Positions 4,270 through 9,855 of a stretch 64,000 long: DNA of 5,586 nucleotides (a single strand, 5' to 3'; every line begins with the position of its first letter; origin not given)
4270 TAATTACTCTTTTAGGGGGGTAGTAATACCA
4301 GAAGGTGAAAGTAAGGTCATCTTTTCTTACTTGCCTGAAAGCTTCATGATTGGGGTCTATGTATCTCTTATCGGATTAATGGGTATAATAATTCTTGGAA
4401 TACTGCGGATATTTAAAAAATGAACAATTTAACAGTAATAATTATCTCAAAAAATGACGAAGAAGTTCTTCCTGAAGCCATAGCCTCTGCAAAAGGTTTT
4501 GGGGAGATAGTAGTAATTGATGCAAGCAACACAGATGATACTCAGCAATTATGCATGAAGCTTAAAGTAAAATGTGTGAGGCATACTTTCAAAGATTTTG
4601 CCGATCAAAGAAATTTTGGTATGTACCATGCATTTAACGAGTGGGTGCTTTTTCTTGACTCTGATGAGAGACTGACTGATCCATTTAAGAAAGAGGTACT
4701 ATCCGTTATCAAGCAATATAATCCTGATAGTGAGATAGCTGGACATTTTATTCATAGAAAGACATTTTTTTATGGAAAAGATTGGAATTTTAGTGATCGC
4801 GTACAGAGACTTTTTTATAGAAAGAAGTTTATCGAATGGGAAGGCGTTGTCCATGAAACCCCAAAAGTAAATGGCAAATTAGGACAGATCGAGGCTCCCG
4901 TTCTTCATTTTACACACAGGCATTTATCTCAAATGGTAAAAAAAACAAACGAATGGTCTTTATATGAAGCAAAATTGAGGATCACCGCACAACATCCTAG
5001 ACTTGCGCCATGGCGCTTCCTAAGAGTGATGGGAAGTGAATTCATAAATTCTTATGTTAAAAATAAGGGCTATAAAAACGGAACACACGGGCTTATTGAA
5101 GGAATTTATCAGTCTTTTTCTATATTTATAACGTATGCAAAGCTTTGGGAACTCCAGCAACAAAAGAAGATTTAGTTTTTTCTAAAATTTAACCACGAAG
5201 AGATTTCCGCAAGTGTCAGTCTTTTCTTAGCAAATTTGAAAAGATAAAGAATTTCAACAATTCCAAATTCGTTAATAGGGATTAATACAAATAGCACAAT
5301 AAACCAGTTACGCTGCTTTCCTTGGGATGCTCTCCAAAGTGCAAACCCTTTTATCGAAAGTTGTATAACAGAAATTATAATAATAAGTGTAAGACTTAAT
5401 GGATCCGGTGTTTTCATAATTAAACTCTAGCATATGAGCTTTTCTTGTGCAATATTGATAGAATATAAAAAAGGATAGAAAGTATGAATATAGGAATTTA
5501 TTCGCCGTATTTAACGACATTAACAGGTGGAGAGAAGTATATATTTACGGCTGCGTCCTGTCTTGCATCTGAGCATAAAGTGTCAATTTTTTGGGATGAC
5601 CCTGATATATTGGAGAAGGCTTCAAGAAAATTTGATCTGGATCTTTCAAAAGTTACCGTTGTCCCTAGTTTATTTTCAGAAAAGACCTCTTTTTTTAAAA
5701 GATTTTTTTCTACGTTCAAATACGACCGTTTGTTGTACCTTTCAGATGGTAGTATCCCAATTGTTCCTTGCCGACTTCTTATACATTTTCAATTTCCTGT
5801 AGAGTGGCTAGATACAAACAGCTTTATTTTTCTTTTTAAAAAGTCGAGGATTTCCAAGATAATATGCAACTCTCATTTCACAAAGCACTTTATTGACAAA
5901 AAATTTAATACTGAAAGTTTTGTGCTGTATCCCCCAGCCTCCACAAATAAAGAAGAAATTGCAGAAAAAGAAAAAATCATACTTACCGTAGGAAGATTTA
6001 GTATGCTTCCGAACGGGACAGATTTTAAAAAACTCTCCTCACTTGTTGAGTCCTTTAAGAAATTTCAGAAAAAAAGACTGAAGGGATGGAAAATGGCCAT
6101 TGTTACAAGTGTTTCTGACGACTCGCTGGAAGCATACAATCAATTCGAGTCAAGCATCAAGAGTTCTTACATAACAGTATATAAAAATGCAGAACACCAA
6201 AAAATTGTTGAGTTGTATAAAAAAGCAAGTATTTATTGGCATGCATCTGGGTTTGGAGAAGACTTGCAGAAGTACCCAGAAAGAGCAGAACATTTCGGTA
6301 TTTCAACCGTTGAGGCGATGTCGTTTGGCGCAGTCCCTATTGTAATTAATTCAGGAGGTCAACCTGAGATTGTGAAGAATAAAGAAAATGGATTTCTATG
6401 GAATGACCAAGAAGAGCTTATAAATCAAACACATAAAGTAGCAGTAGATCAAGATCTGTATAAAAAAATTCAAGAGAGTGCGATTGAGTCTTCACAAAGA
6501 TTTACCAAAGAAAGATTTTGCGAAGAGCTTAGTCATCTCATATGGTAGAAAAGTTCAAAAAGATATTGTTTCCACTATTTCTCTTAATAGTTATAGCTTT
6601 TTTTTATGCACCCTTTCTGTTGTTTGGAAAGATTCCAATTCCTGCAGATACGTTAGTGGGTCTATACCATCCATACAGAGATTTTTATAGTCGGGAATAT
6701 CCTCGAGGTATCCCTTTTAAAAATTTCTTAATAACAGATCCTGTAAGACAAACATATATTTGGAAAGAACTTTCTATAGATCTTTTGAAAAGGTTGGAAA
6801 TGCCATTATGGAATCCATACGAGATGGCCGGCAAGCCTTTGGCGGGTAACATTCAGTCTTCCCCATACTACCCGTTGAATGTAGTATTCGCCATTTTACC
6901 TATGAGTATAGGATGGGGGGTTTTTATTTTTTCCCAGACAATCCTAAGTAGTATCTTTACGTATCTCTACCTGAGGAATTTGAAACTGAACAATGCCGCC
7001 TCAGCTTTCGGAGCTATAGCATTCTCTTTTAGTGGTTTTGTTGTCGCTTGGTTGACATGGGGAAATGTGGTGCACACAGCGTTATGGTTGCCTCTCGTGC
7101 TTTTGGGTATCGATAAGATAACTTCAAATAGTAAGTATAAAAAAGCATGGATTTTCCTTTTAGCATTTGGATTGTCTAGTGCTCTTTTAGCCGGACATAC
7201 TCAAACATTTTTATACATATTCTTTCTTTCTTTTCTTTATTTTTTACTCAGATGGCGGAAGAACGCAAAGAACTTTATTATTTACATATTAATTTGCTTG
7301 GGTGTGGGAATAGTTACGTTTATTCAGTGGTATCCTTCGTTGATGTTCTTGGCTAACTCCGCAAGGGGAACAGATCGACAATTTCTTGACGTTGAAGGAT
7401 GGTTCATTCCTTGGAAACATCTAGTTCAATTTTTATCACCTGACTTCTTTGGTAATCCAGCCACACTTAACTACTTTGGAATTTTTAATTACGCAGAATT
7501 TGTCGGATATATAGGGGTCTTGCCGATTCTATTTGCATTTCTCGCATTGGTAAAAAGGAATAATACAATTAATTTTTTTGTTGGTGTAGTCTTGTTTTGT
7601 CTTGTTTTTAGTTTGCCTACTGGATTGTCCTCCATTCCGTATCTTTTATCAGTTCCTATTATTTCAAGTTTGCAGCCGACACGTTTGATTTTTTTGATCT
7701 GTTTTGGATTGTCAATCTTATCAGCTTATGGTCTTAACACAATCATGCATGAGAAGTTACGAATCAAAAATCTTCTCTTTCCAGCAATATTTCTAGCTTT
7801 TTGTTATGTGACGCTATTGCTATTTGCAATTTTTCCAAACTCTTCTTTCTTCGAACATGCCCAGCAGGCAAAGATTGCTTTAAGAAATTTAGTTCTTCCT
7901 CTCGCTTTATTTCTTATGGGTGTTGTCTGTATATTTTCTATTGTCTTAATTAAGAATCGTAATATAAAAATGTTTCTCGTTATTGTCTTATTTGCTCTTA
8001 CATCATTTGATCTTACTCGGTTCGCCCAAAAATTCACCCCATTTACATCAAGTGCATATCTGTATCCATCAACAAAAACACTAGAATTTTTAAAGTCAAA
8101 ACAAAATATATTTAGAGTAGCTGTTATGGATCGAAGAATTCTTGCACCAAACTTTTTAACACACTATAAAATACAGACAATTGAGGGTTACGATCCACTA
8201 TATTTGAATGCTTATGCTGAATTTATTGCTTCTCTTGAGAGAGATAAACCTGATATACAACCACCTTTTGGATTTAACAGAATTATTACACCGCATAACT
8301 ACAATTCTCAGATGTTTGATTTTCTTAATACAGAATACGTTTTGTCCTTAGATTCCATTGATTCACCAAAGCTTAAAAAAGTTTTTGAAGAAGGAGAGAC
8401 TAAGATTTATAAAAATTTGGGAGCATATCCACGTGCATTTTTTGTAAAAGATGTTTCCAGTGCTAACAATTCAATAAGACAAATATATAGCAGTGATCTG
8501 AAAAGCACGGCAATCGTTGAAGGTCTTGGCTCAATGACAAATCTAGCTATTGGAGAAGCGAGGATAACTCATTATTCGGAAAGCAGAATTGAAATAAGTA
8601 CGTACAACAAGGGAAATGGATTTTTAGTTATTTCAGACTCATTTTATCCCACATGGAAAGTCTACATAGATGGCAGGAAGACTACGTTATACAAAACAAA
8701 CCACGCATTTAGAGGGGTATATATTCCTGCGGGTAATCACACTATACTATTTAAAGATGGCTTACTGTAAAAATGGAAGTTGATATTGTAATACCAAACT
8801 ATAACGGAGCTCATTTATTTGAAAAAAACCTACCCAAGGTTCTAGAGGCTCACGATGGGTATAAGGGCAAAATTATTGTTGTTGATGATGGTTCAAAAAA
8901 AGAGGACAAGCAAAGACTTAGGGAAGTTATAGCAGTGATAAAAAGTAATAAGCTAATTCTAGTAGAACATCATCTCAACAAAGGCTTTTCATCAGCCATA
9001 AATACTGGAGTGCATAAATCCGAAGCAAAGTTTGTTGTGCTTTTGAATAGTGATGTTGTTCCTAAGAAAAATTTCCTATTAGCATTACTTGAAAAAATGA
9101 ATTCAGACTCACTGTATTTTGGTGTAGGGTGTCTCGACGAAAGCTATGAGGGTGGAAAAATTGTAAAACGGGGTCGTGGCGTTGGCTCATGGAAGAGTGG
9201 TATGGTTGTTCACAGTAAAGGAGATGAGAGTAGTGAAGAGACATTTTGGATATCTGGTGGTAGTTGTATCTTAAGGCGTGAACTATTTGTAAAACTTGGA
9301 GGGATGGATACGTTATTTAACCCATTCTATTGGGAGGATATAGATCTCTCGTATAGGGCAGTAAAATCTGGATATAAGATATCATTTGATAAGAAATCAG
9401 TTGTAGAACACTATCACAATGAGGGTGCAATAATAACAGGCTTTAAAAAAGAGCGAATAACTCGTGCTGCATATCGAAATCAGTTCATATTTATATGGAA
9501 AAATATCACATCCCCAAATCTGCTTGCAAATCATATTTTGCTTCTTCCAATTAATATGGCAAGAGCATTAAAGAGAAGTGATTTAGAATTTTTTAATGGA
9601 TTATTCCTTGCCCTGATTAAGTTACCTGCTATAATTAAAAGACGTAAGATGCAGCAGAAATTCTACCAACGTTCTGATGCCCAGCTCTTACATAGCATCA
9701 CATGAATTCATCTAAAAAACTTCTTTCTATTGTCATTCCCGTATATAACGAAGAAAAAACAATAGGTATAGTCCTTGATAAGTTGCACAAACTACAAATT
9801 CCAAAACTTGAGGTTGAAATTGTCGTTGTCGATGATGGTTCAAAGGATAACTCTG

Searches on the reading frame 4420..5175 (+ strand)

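Call 5: search_protein_families(library=pfam, proteins=[window:4420-5175:+], max_evalue=0.01)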
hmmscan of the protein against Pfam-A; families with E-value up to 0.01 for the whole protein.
window:4420-5175:+ (251 aa): 4 families
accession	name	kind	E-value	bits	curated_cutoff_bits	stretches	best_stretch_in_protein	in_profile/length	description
PF00535.33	Glycos_transf_2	-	5.4e-17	62.7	23.3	1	5-134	1-139/168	Glycosyl transferase family 2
PF13704.12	Glyco_tranf_2_4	-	1e-05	26.4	27.5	1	11-89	1-88/98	Glycosyl transferase family 2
PF01697.33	Glyco_transf_92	-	0.0022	18.1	23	1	69-140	95-168/249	Glycosyltransferase family 92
PF10111.15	Glyco_tranf_2_2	-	0.0046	16.9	27.3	1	17-138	15-147/276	Glycosyltransferase like family 2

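Call 63: search_protein_families(library=ncbifam, proteins=[window:4420-5175:+], max_evalue=0.00001)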
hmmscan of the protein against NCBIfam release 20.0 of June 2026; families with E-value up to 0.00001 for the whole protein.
window:4420-5175:+ (251 aa): 3 families
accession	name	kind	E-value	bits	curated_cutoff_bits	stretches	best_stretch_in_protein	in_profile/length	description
TIGR04283.1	glyco_like_mftF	equivalog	7.7e-11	42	182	1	4-110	1-107/221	TIGR04283 family arsenosugar biosynthesis glycosyltransferase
TIGR04195.1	S_glycosyl_SunS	equivalog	3.1e-08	32.9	350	1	4-149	59-203/421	SunS family peptide S-glycosyltransferase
TIGR03965.1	mycofact_glyco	equivalog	9.3e-06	24.8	280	0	3-83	75-165/467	mycofactocin biosynthesis glycosyltransferase MftF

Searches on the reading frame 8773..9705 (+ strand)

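Call 5: search_protein_families(library=pfam, proteins=[window:8773-9705:+], max_evalue=0.01)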
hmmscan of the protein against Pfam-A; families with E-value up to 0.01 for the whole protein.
window:8773-9705:+ (310 aa): 6 families
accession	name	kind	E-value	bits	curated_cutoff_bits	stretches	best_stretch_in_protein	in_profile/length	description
PF00535.33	Glycos_transf_2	-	1.5e-19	71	23.3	1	5-174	2-166/168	Glycosyl transferase family 2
PF13641.12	Glyco_tranf_2_3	-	8.2e-12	46.1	27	1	4-217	4-215/230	Glycosyltransferase like family 2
PF10111.15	Glyco_tranf_2_2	-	2.2e-06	27.8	27.3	1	31-98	29-95/276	Glycosyltransferase like family 2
PF13632.12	Glyco_trans_2_3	-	2.9e-05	24.4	27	1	87-216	1-126/198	Glycosyl transferase family group 2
PF02709.20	Glyco_transf_7C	-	0.00027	21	23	1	161-212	20-74/78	N-terminal domain of galactosyltransferase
PF13506.12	Glyco_transf_21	-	0.0016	18.4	21.7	0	76-216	22-157/174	Glycosyl transferase family 21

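Call 63: search_protein_families(library=ncbifam, proteins=[window:8773-9705:+], max_evalue=0.00001)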
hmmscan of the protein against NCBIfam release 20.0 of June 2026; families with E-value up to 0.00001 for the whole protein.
window:8773-9705:+ (310 aa): 14 families
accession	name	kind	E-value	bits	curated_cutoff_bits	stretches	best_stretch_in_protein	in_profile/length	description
TIGR03965.1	mycofact_glyco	equivalog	4.6e-18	65.3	280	1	2-110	75-180/467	mycofactocin biosynthesis glycosyltransferase MftF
NF041875.1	EPS_EpsD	equivalog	5.2e-18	65.5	370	1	3-217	1-210/325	exopolysaccharide biosynthesis glycosyltransferase EpsD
TIGR03937.1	PgaC_IcaA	equivalog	1.6e-15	57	422.3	1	3-229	47-264/407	poly-beta-1,6-N-acetyl-D-glucosamine synthase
TIGR01556.1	rhamnosyltran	subfamily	1.8e-13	50.4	200.55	1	31-230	21-219/281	rhamnosyltransferase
TIGR04283.1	glyco_like_mftF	equivalog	3.2e-08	33.4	182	1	5-232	3-207/221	TIGR04283 family arsenosugar biosynthesis glycosyltransferase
NF047683.1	TeichurnBiosyTuaG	equivalog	3.3e-08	33.5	400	1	3-118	8-120/252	teichuronic acid biosynthesis protein TuaG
NF038299.1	EPS_HpsN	equivalog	9.2e-08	31.4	425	0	2-107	2-104/317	hormogonium polysaccharide biosynthesis glycosyltransferase HpsN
NF007482.0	PRK10073.1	equivalog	1.9e-07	30.4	423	1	3-114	8-115/334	glycosyltransferase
TIGR04242.1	nodulat_NodC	equivalog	2.5e-07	30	550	1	2-119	49-166/395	chitooligosaccharide synthase NodC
NF050819.1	PolSacchBiosHfsG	equivalog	2.7e-07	30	500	1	27-199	34-204/302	polysaccharide biosynthesis protein HfsG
TIGR03469.1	HpnB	hypoth_equivalog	5.8e-07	28.9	379.25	1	2-114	45-165/386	hopene-associated glycosyltransferase HpnB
NF050050.1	ProtGlycPglI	equivalog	1.6e-06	27.7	500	1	3-121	4-120/306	GalNAc(5)-diNAcBac-PP-undecaprenol beta-1,3-glucosyltransferase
NF058614.1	PPMAGASynPpgS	equivalog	3.2e-06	26.7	370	1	3-116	2-108/226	polyprenyl-phospho-N-acetylgalactosaminyl synthase PpgS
NF038302.1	EPS_HpsE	equivalog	7.8e-06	25.1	300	0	2-104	2-106/307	hormogonium polysaccharide biosynthesis glycosyltransferase HpsE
